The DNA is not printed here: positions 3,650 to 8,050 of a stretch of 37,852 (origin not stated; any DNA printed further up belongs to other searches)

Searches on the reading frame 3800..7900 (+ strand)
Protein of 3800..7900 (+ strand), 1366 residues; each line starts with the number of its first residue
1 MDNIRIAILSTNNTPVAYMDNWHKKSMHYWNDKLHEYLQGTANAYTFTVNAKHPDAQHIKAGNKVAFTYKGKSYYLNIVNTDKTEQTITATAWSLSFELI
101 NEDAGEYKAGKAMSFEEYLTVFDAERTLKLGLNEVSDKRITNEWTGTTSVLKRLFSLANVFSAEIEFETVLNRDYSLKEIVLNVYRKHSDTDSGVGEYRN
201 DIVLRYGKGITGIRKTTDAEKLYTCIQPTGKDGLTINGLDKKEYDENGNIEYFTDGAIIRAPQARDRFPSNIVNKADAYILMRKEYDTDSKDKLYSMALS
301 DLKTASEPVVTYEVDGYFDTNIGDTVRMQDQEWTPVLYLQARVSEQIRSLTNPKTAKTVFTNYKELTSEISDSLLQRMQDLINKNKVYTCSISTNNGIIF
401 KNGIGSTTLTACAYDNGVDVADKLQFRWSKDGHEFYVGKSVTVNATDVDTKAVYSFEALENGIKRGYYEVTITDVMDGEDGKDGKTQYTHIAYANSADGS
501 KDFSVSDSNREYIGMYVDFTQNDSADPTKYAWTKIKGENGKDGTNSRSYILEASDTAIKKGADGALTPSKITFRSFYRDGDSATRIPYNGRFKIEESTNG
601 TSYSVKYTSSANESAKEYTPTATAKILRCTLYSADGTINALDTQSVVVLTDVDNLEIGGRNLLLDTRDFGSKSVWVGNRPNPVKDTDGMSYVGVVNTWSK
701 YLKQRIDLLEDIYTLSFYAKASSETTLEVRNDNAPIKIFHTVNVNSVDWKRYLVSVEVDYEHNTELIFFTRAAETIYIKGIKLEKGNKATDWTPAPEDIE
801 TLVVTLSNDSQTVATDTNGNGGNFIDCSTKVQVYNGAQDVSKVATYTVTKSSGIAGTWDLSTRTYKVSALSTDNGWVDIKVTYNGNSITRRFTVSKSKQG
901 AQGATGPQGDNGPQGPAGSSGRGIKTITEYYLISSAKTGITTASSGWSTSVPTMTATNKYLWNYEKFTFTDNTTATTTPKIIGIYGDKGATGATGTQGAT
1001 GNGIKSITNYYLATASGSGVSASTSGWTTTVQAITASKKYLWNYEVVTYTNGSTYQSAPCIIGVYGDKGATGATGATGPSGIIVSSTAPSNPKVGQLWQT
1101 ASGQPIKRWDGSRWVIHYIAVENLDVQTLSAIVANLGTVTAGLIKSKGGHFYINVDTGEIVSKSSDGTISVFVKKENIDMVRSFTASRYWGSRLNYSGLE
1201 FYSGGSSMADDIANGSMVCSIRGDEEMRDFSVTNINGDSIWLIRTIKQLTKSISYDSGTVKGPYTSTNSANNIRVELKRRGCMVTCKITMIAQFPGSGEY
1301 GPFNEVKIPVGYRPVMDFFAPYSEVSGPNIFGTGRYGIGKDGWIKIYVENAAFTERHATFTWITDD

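Call 99: search_protein_families(library=pfam, proteins=[window:3800-7900:+], max_evalue=0.001)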
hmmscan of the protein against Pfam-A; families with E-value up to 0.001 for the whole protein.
window:3800-7900:+ (1366 aa): 1 family
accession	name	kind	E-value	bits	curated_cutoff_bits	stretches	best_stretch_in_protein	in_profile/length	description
PF06605.17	Prophage_tail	-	1.1e-08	35.5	31.3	1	139-365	46-241/250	Prophage endopeptidase tail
